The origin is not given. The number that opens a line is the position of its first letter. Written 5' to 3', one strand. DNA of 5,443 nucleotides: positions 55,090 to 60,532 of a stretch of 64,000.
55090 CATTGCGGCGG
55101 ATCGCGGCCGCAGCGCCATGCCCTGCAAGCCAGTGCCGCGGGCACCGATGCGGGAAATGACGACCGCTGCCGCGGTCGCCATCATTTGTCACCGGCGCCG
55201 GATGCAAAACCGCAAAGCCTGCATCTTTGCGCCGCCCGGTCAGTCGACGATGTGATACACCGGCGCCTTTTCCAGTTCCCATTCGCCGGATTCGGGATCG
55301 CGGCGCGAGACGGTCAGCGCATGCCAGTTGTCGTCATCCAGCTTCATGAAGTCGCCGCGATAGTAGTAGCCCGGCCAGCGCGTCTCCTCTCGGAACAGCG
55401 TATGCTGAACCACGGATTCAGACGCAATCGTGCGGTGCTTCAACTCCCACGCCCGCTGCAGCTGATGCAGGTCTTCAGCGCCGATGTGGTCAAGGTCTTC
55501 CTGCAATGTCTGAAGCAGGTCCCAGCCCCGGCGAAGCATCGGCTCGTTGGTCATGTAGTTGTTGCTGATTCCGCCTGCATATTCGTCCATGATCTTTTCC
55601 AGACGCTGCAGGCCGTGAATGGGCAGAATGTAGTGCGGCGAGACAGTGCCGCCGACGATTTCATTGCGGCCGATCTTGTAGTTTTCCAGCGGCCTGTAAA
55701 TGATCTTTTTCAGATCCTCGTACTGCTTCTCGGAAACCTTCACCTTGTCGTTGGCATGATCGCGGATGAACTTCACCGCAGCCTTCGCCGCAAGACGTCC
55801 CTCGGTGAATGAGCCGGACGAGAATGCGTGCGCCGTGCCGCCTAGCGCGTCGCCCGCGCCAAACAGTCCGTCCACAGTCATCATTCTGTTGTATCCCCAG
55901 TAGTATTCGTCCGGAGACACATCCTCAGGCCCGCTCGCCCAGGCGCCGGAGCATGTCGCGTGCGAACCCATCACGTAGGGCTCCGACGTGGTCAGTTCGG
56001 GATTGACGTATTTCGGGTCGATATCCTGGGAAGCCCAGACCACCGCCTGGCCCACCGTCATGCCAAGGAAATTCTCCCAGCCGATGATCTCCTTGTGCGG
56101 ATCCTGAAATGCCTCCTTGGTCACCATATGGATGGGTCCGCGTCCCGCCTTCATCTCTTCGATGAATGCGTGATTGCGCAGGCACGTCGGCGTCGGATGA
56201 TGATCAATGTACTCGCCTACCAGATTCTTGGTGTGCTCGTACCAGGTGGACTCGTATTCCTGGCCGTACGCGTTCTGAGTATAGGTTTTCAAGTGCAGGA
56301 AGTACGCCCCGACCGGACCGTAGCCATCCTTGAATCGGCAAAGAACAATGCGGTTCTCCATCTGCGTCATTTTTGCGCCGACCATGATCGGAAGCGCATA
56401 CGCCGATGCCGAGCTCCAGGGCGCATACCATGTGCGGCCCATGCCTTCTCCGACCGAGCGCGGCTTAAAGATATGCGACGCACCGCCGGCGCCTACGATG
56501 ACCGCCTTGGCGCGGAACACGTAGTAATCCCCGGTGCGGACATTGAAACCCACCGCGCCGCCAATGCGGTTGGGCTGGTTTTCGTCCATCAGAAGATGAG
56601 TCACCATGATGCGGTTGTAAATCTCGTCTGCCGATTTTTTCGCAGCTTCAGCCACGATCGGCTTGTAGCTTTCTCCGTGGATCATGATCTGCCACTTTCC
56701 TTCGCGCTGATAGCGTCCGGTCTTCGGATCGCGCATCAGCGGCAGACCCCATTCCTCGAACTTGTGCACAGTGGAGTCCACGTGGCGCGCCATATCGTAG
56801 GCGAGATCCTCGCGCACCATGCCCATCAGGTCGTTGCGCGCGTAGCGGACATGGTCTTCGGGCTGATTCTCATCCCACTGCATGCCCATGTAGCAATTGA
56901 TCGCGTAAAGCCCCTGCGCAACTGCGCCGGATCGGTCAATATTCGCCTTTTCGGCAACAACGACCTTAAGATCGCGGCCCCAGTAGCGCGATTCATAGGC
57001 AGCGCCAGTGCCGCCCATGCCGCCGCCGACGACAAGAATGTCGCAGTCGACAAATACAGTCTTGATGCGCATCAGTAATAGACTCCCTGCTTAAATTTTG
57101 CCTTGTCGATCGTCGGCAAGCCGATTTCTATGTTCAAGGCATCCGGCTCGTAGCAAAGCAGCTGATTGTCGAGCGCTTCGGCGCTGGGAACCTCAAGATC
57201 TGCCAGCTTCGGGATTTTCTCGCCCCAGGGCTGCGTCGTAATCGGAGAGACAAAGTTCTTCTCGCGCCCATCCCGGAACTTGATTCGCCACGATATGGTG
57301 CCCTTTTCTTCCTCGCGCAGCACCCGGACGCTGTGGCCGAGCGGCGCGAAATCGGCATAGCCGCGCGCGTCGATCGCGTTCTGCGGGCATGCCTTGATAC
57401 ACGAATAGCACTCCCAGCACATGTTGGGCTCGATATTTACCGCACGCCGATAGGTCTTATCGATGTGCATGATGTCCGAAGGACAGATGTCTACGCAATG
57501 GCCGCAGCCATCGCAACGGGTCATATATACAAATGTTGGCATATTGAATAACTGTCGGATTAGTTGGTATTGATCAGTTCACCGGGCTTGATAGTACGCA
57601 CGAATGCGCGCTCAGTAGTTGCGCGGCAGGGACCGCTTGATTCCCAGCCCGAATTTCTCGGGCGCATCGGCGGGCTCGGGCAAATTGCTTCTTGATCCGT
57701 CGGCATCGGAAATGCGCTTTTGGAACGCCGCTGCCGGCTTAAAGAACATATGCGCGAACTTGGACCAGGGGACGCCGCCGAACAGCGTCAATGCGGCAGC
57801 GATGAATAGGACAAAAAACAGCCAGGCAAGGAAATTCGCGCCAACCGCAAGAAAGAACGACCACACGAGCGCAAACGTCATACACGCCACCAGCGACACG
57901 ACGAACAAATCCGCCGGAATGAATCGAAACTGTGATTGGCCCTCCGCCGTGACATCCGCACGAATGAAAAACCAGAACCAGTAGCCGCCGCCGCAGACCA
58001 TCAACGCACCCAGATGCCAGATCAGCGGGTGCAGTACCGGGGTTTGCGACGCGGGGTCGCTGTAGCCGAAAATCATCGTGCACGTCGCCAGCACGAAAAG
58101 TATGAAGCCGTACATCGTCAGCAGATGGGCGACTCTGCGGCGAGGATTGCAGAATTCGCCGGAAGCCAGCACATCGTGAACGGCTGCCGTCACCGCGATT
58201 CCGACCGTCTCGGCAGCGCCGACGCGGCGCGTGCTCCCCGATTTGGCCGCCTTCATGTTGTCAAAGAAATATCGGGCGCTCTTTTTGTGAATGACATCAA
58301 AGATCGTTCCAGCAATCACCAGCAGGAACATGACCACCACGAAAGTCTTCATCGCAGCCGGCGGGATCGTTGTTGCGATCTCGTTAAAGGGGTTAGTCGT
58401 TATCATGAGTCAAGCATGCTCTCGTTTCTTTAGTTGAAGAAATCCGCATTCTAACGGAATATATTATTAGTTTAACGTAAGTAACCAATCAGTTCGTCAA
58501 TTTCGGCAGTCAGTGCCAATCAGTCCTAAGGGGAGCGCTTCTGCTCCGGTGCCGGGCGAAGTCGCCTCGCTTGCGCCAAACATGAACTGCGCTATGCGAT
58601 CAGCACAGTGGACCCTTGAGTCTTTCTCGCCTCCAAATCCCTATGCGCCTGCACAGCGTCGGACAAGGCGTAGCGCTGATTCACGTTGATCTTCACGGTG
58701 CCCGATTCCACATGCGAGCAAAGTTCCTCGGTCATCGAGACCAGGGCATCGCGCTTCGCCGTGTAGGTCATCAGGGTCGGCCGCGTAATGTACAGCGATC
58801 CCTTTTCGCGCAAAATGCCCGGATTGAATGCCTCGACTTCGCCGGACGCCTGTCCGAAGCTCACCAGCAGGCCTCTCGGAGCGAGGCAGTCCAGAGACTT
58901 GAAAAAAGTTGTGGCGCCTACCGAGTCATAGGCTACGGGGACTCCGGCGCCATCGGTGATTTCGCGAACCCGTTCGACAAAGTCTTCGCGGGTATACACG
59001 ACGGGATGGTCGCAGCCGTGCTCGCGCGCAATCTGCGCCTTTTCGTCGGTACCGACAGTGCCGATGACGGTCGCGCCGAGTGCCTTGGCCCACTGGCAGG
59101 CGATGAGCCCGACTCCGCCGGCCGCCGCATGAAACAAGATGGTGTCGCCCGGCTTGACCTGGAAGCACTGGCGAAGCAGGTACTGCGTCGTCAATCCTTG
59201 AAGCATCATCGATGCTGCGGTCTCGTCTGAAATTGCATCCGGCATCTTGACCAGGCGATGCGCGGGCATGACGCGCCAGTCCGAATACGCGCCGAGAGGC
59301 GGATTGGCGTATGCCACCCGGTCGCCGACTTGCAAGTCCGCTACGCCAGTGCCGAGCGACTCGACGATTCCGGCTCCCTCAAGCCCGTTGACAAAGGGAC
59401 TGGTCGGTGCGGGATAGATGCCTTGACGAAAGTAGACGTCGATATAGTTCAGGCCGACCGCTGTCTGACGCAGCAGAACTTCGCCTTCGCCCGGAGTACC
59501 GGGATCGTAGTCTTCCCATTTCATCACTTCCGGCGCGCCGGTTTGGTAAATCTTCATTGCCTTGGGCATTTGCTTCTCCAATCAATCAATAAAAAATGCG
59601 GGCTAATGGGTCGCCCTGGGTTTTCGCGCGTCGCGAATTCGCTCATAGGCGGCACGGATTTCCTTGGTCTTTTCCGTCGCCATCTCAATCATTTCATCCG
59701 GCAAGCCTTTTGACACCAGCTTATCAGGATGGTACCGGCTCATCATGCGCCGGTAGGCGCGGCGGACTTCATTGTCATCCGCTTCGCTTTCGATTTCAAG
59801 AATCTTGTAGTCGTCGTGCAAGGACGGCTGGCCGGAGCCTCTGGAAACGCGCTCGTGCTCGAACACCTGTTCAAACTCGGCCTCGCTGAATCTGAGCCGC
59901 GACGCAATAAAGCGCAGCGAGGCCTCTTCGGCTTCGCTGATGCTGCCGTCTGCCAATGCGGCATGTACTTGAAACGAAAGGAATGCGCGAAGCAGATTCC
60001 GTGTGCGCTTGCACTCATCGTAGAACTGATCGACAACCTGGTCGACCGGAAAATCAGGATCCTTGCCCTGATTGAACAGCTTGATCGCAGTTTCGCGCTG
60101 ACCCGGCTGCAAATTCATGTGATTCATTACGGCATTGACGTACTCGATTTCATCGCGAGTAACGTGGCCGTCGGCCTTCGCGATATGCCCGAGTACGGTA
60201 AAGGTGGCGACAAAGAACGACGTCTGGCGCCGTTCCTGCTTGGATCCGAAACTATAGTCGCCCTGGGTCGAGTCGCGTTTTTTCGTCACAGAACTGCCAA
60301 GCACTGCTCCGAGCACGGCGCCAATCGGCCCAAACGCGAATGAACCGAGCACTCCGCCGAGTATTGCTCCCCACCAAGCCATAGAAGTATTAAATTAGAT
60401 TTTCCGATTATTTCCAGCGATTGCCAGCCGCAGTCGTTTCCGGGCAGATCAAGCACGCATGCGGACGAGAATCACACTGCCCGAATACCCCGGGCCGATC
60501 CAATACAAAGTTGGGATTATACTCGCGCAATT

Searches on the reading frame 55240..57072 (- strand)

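Call 29: search_protein_families(library=pfam, proteins=[window:55240-57072:-], max_evalue=1)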
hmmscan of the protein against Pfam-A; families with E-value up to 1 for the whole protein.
window:55240-57072:- (610 aa): 7 families
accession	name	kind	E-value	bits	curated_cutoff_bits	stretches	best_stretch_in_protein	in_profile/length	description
PF00890.30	FAD_binding_2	-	3.9e-18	66.3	20.4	1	11-240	1-249/414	FAD binding domain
PF02910.25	Succ_DH_flav_C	-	3.6e-08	33.8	20.8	1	490-605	3-116/130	Fumarate reductase flavoprotein C-term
PF01266.30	DAO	-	0.0029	17.6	27.9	1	11-60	1-50/353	FAD dependent oxidoreductase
PF07992.20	Pyr_redox_2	-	0.028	14.3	26.1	1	11-81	2-66/291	Pyridine nucleotide-disulphide oxidoreductase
PF12831.13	FAD_oxidored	-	0.028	14.2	27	1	11-192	1-141/416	FAD dependent oxidoreductase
PF01946.23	Thi4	-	0.087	12.5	26.2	1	7-43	15-50/235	Thi4 family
PF13450.12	NAD_binding_8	-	0.15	12.8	21.9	1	14-44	1-29/68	NAD(P)-binding Rossmann-like domain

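Call 88: search_protein_families(library=ncbifam, proteins=[window:55240-57072:-], max_evalue=1e-10)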
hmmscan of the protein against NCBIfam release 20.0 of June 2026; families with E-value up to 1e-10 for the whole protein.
window:55240-57072:- (610 aa): 10 families
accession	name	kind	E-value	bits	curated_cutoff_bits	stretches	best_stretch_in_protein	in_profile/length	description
TIGR02061.1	aprA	equivalog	2.3e-297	987.6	641.75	1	11-609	1-616/616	adenylyl-sulfate reductase subunit alpha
NF005331.0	PRK06854.1-2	equivalog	7.8e-122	407.6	557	1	3-592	3-541/563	adenylyl-sulfate reductase subunit alpha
NF006131.0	PRK08275.1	equivalog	4.6e-61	206.8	587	1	4-607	5-554/577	fumarate reductase/succinate dehydrogenase flavoprotein subunit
NF010374.0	PRK13800.1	equivalog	1.2e-33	116.4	1196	1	6-464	10-436/898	fumarate reductase/succinate dehydrogenase flavoprotein subunit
TIGR01812.1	sdhA_frdA_Gneg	subfamily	5.6e-21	74.6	567.3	1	11-206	1-198/568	succinate dehydrogenase or fumarate reductase, flavoprotein subunit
NF004900.0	PRK06263.1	equivalog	1.8e-20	73.1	718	0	144-203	145-202/546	fumarate reductase (CoM/CoB) subunit TfrA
NF004724.0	PRK06069.1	subfamily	1.8e-18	66.1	826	1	8-203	4-204/577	succinate dehydrogenase/fumarate reductase flavoprotein subunit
NF005866.0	PRK07803.1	equivalog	1.2e-16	60.1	819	0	147-239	164-244/631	fumarate reductase/succinate dehydrogenase flavoprotein subunit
NF004613.0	PRK05945.1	equivalog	3.2e-12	45.9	824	0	145-206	146-204/575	succinate dehydrogenase/fumarate reductase flavoprotein subunit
TIGR01816.1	sdhA_forward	equivalog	1e-11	43.8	727.35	0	11-204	4-205/584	succinate dehydrogenase flavoprotein subunit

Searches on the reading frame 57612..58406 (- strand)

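Call 29: search_protein_families(library=pfam, proteins=[window:57612-58406:-], max_evalue=1)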
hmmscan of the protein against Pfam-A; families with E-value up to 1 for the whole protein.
window:57612-58406:- (264 aa): 2 families
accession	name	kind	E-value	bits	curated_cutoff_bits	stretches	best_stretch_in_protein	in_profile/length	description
PF07344.16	Amastin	-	0.0029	18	27.2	2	164-223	64-121/157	Amastin surface glycoprotein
PF03606.21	DcuC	-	0.0077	15.2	23.1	1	22-104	278-362/461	C4-dicarboxylate anaerobic carrier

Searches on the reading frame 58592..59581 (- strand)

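Call 29: search_protein_families(library=pfam, proteins=[window:58592-59581:-], max_evalue=1)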
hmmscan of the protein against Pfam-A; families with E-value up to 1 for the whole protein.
window:58592-59581:- (329 aa): 3 families
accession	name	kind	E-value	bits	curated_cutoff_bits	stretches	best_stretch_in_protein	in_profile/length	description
PF00107.32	ADH_zinc_N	-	6.9e-26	91.2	31.8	1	156-255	1-100/129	Zinc-binding dehydrogenase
PF13602.12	ADH_zinc_N_2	-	4.1e-20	73.5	27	1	189-327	2-134/134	Zinc-binding dehydrogenase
PF08240.17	ADH_N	-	2.1e-16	60.5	23.5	1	31-115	1-104/104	Alcohol dehydrogenase GroES-like domain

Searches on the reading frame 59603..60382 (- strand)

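Call 29: search_protein_families(library=pfam, proteins=[window:59603-60382:-], max_evalue=1)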
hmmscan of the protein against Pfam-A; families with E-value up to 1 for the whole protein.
window:59603-60382:- (259 aa): 8 families
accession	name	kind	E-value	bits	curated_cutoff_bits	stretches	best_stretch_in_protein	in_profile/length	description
PF05099.18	TerB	-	6e-18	65.7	24.4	1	59-172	3-115/118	Tellurite resistance protein TerB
PF00226.36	DnaJ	-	2.1e-12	47.4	27.8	1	192-254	3-58/63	DnaJ domain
PF04391.17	DUF533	-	2.9e-06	27.4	29.6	2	22-104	35-117/178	Protein of unknown function (DUF533)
PF04306.18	DUF456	-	6.3e-05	23.7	29.4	1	3-33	64-94/139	Protein of unknown function (DUF456)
PF06897.17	DUF1269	-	0.0041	17.9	26.9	1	2-35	1-35/100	Protein of unknown function (DUF1269)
PF05433.20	Rick_17kDa_Anti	-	0.0062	16.9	24.2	2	20-39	5-25/43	Glycine zipper 2TM domain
PF13488.11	Gly-zipper_Omp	-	0.0072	16.7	25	1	2-29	3-31/46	Glycine zipper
PF21724.2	DUF6861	-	0.091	12.6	28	1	3-32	48-76/194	Family of unknown function (DUF6861)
